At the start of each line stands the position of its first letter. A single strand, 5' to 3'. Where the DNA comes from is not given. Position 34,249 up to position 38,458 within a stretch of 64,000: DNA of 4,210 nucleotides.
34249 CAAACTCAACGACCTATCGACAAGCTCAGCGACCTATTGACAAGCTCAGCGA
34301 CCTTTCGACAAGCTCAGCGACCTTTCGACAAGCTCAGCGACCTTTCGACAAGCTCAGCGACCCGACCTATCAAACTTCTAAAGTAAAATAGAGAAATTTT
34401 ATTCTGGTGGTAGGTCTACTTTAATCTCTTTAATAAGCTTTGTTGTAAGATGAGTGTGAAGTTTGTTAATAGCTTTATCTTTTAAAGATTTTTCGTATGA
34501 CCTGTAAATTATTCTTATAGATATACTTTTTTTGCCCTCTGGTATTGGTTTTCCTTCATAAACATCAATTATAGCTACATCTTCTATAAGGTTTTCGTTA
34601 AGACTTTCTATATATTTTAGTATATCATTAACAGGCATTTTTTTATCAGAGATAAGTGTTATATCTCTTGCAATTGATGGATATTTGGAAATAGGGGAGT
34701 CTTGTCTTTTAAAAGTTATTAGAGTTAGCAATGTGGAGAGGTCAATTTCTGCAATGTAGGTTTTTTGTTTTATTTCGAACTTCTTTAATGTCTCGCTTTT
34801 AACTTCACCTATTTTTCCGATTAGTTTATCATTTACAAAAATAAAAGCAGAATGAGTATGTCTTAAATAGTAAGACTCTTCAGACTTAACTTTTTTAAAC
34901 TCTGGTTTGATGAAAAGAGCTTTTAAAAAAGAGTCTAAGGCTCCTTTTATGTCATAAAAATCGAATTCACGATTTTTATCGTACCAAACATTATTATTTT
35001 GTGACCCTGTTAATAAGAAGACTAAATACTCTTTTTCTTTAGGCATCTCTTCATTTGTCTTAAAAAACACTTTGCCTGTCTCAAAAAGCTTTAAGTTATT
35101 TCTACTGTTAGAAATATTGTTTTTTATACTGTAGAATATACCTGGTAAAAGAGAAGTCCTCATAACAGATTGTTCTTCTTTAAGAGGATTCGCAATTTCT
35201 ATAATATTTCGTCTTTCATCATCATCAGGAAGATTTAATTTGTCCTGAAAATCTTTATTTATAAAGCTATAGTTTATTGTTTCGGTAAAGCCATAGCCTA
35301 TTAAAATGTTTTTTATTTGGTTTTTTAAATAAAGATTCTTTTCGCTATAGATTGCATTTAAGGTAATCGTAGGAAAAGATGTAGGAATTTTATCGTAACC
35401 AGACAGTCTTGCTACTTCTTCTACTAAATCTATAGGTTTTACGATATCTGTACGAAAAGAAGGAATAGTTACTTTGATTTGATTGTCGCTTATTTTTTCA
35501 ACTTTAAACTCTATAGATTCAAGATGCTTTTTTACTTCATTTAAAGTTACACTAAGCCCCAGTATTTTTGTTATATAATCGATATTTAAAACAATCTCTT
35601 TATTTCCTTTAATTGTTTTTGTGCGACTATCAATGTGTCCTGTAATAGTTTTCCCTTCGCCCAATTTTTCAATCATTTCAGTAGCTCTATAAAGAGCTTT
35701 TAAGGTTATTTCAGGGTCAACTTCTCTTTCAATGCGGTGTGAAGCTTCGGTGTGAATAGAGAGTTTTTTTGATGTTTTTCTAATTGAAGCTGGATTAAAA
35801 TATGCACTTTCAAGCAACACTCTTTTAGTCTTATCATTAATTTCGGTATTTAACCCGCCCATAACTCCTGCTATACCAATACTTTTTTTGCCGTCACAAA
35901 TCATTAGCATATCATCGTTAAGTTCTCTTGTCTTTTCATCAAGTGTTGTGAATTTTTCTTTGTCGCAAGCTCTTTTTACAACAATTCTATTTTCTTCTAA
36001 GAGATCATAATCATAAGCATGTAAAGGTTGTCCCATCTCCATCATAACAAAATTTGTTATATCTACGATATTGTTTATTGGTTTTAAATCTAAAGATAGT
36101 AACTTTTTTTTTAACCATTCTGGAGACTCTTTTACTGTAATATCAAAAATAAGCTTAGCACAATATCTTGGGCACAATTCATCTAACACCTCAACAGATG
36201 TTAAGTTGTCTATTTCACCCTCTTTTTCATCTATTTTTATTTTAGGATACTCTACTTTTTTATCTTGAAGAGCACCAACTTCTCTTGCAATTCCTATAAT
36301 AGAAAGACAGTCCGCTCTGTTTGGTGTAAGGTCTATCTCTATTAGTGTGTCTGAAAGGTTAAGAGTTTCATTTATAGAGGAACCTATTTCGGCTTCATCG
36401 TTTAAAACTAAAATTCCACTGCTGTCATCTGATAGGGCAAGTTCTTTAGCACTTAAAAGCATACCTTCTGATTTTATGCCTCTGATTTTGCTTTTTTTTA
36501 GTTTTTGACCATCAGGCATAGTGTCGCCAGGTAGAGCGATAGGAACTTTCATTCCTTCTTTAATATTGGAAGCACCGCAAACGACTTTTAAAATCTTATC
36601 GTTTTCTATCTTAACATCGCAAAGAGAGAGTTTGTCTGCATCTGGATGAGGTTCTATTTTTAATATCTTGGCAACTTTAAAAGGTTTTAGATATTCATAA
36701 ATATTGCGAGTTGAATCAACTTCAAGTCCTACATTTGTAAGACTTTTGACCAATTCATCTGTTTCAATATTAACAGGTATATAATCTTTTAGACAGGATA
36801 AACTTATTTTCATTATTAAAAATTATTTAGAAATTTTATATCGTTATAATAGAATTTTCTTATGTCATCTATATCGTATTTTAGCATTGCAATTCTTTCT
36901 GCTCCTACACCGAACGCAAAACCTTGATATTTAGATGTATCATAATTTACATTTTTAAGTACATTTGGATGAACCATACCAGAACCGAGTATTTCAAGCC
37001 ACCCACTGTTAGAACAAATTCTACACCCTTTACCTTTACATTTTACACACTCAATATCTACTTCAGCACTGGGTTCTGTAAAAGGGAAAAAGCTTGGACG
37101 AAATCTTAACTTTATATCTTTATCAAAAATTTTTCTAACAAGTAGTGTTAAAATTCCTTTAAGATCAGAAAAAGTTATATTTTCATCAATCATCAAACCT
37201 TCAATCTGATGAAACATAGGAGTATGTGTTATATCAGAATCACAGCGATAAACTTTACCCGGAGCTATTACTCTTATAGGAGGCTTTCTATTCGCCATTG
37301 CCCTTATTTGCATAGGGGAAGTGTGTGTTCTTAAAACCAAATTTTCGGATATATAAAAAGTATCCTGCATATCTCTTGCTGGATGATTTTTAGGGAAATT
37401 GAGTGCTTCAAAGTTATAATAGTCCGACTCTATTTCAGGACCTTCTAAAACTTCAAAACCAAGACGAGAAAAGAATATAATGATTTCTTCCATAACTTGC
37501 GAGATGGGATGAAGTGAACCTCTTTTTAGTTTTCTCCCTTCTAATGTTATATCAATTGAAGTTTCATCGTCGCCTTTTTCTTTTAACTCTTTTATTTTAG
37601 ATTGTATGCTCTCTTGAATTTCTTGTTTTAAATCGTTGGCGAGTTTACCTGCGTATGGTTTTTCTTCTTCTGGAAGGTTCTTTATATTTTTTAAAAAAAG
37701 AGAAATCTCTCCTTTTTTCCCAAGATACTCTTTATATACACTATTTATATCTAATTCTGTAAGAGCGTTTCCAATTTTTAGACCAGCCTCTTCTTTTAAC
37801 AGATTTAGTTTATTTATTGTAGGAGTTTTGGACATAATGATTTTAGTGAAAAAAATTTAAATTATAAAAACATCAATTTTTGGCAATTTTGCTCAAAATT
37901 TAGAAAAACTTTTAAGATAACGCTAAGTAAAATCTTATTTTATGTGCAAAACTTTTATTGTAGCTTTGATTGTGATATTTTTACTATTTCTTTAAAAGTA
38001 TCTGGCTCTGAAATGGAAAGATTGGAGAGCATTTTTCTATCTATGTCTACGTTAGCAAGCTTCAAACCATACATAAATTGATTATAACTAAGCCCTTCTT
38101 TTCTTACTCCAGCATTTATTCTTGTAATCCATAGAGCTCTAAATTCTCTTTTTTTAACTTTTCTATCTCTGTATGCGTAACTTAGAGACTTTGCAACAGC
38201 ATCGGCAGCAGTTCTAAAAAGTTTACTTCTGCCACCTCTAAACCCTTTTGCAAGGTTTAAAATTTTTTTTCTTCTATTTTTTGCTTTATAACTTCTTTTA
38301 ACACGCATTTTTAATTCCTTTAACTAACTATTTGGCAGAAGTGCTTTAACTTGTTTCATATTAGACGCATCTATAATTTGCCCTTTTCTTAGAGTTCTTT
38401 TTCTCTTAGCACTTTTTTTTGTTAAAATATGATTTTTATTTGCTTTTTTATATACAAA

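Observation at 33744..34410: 29 copies of a 20-bp tandem repeat, bracketed by a 36-bp direct duplication of two converging gene ends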

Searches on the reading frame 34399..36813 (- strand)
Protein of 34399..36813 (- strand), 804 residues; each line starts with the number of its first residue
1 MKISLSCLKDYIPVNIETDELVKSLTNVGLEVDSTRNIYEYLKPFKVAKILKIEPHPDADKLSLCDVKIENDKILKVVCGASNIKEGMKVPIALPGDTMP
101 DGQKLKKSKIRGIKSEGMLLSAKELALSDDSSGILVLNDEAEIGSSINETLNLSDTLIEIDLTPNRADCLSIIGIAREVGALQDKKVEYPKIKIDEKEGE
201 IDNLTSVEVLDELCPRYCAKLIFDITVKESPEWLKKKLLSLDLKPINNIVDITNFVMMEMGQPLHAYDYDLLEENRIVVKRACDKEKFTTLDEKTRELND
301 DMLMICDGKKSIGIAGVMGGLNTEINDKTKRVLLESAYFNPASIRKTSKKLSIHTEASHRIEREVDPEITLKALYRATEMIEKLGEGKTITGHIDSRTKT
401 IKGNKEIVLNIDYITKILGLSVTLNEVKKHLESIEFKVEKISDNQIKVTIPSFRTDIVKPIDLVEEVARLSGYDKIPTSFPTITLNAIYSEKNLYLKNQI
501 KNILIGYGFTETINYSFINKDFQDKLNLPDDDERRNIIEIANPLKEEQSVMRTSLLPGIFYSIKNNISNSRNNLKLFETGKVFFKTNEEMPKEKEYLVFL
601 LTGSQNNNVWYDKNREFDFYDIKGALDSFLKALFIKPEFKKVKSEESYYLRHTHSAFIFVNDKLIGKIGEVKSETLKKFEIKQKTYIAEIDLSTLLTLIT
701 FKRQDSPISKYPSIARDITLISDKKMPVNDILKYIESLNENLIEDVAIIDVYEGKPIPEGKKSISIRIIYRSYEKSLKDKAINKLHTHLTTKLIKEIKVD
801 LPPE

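Call 8: search_protein_families(library=pfam, proteins=[window:34399-36813:-])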
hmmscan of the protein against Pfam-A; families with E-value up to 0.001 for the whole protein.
window:34399-36813:- (804 aa): 6 families
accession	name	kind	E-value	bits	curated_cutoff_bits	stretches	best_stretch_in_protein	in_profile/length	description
PF03483.22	B3_4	-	2.5e-69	232.8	29.3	1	214-384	2-172/174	B3/4 domain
PF17759.6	tRNA_synthFbeta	-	1.4e-62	211.4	22.4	1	476-692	1-214/214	Phenylalanyl tRNA synthetase beta chain CLM domain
PF03147.19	FDX-ACB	-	5.2e-26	91.3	31.1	1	709-801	1-93/94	Ferredoxin-fold anticodon binding domain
PF03484.21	B5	-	5.6e-23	81.4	28.6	1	407-473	1-67/67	tRNA synthetase B5 domain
PF01588.26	tRNA_bind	-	3.7e-20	72.2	27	1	45-145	1-95/96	Putative tRNA binding domain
PF01409.25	tRNA-synt_2d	-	4e-05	23.7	19.8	1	496-649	22-167/246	tRNA synthetases class II core domain (F)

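Call 20: find_encoding_contigs(protein=window:34399-36813:-, flank=3000, max_places=10)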
Protein window:34399-36813:- (804 aa): 1 contig read that carries it; 1 place shown.
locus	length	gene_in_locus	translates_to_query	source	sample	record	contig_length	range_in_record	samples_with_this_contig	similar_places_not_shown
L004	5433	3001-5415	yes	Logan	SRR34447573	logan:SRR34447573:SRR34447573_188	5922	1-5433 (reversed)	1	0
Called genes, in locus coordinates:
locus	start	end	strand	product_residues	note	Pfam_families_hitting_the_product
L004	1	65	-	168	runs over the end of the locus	PF00177:Ribosomal_S7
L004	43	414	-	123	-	PF00164:Ribosom_S12_S23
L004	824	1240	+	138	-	PF05198:IF3_N, PF00707:IF3_C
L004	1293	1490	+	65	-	PF01632:Ribosomal_L35p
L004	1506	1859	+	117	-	PF00453:Ribosomal_L20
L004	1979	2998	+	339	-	PF02912:Phe_tRNA-synt_N, PF01409:tRNA-synt_2d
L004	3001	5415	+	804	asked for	PF01588:tRNA_bind, PF03483:B3_4, PF03484:B5, PF17759:tRNA_synthFbeta, PF03147:FDX-ACB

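Call 26: find_related_loci(query=window:34399-36813:-, collection=genome_contigs, flank=4000)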
Query window:34399-36813:- (804 aa) in genome_contigs; peptide patterns used: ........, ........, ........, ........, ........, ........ (x = any residue, [..] = any of these).
154 stretches matched a pattern; 92 encode a relative of the query (tblastn E <= 1e-3); the best 80 are kept; 80 distinct loci.
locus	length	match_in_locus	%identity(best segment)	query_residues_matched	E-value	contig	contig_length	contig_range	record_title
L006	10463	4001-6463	48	1-802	0e+0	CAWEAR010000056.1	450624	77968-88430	MAG: uncultured delta proteobacterium isolate MFD01299.bin.2.104 genome assembly, contig: contig_9394, whole genome shot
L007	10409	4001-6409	49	1-802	0e+0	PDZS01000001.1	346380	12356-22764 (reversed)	MAG: Deltaproteobacteria bacterium YD0425bin51 scaffold1, whole genome shotgun sequence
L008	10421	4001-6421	48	1-802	0e+0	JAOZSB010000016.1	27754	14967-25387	MAG: Desulfobacterales bacterium isolate GMC6.metabat2.103 GMC6_973_length_27754_cov_11.051229, whole genome shotgun seq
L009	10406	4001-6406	47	1-802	0e+0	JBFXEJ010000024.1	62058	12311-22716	MAG: Desulfococcaceae bacterium isolate CA_2019_TPIn_113 NODE_1613_length_62058_cov_6.473349_TPIn, whole genome shotgun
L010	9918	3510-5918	47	1-802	0e+0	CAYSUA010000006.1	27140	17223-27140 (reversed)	MAG TPA_asm: uncultured Desulfobacteraceae bacterium isolate SRP200020_co7_102 genome assembly, contig: NODE_1110_length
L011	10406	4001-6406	46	1-802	0e+0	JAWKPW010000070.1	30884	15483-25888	MAG: Desulfobacterales bacterium isolate AC2.63 AC2.63.fa-70, whole genome shotgun sequence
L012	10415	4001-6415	48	1-802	0e+0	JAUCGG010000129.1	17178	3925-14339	Desulfococcaceae bacterium HSG8 NODE_230_length_17178, whole genome shotgun sequence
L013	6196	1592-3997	46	1-802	0e+0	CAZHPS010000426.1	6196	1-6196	MAG TPA_asm: uncultured Desulfobacterales bacterium isolate binchicken_co113_226 genome assembly, contig: NODE_15456_len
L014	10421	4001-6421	47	1-802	0e+0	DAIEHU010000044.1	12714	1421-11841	MAG TPA_asm: Desulfobacteraceae bacterium isolate clean1013 NODE_44_length_12714_cov_3.283159, whole genome shotgun sequ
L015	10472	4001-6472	47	1-802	0e+0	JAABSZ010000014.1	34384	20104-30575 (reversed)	MAG: Desulfobacteraceae bacterium isolate S20.Bin068 Scaffold_14, whole genome shotgun sequence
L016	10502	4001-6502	47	1-802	0e+0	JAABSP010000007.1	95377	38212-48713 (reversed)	MAG: Desulfobacteraceae bacterium isolate S15.Bin039 Scaffold_52, whole genome shotgun sequence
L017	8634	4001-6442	45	1-802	0e+0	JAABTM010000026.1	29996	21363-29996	MAG: Desulfobacteraceae bacterium isolate S23.Bin075 Scaffold_781, whole genome shotgun sequence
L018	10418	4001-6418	45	1-802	0e+0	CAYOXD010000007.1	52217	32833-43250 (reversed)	MAG TPA_asm: uncultured Desulfobacterales bacterium isolate binchicken_co224_209 genome assembly, contig: NODE_433_lengt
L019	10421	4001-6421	46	1-802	0e+0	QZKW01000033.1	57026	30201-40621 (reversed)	MAG: Desulfobacteraceae bacterium isolate SURF_3 Ga0104751_1000698, whole genome shotgun sequence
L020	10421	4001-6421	45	1-802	0e+0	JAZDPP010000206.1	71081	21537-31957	MAG: Pseudomonadota bacterium isolate MEGAHIT-group-0.852 k141_9359241, whole genome shotgun sequence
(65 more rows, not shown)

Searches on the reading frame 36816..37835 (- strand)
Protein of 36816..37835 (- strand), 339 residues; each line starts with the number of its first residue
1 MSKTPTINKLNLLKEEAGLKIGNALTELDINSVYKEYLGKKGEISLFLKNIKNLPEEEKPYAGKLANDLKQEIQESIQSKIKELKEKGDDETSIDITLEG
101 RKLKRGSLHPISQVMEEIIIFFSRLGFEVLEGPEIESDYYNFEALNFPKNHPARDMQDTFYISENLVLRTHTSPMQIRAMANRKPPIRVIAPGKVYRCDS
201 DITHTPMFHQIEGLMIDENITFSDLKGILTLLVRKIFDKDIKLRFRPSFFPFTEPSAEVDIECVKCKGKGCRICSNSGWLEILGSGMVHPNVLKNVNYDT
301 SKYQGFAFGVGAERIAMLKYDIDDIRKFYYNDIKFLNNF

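Call 8: search_protein_families(library=pfam, proteins=[window:36816-37835:-])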
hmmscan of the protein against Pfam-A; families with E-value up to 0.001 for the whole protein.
window:36816-37835:- (339 aa): 2 families
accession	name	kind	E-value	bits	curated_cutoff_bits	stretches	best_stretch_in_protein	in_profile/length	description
PF01409.25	tRNA-synt_2d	-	5.1e-106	354.1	19.8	1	94-339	2-246/246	tRNA synthetases class II core domain (F)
PF02912.23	Phe_tRNA-synt_N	-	1.3e-17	64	22.3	1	29-90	5-66/69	Aminoacyl tRNA synthetase class II, N-terminal domain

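Call 36: find_encoding_contigs(protein=window:36816-37835:-, flank=5000, max_places=10)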
Protein window:36816-37835:- (339 aa): 2 contigs read that carry it; 2 places shown.
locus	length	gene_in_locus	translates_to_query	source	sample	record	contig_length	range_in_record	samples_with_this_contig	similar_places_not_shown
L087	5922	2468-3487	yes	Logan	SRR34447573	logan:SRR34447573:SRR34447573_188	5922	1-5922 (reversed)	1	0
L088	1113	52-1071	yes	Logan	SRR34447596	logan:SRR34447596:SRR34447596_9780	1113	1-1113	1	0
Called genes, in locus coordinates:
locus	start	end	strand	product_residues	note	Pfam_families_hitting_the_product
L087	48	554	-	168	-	PF00177:Ribosomal_S7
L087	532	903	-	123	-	PF00164:Ribosom_S12_S23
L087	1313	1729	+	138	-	PF05198:IF3_N, PF00707:IF3_C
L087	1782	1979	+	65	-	PF01632:Ribosomal_L35p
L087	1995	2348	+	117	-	PF00453:Ribosomal_L20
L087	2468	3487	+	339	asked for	PF02912:Phe_tRNA-synt_N, PF01409:tRNA-synt_2d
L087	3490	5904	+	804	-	PF01588:tRNA_bind, PF03483:B3_4, PF03484:B5, PF17759:tRNA_synthFbeta, PF03147:FDX-ACB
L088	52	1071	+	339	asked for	PF02912:Phe_tRNA-synt_N, PF01409:tRNA-synt_2d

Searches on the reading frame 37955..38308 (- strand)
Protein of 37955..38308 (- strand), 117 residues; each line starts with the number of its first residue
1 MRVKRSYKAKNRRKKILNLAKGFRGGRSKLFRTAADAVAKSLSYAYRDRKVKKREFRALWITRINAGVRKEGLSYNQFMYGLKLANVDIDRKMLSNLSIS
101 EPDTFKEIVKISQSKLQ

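Call 35: find_encoding_contigs(protein=window:37955-38308:-, flank=6500, max_places=10)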
Protein window:37955-38308:- (117 aa): 1 contig read that carries it; 1 place shown.
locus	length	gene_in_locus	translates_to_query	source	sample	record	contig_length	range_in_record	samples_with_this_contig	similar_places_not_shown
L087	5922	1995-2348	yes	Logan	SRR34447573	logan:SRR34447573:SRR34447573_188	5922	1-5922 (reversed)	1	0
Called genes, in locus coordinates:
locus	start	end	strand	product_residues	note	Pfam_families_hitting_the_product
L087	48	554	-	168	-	PF00177:Ribosomal_S7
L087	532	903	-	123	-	PF00164:Ribosom_S12_S23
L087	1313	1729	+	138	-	PF05198:IF3_N, PF00707:IF3_C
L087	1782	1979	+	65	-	PF01632:Ribosomal_L35p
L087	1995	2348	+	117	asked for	PF00453:Ribosomal_L20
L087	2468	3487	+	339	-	PF02912:Phe_tRNA-synt_N, PF01409:tRNA-synt_2d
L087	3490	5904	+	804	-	PF01588:tRNA_bind, PF03483:B3_4, PF03484:B5, PF17759:tRNA_synthFbeta, PF03147:FDX-ACB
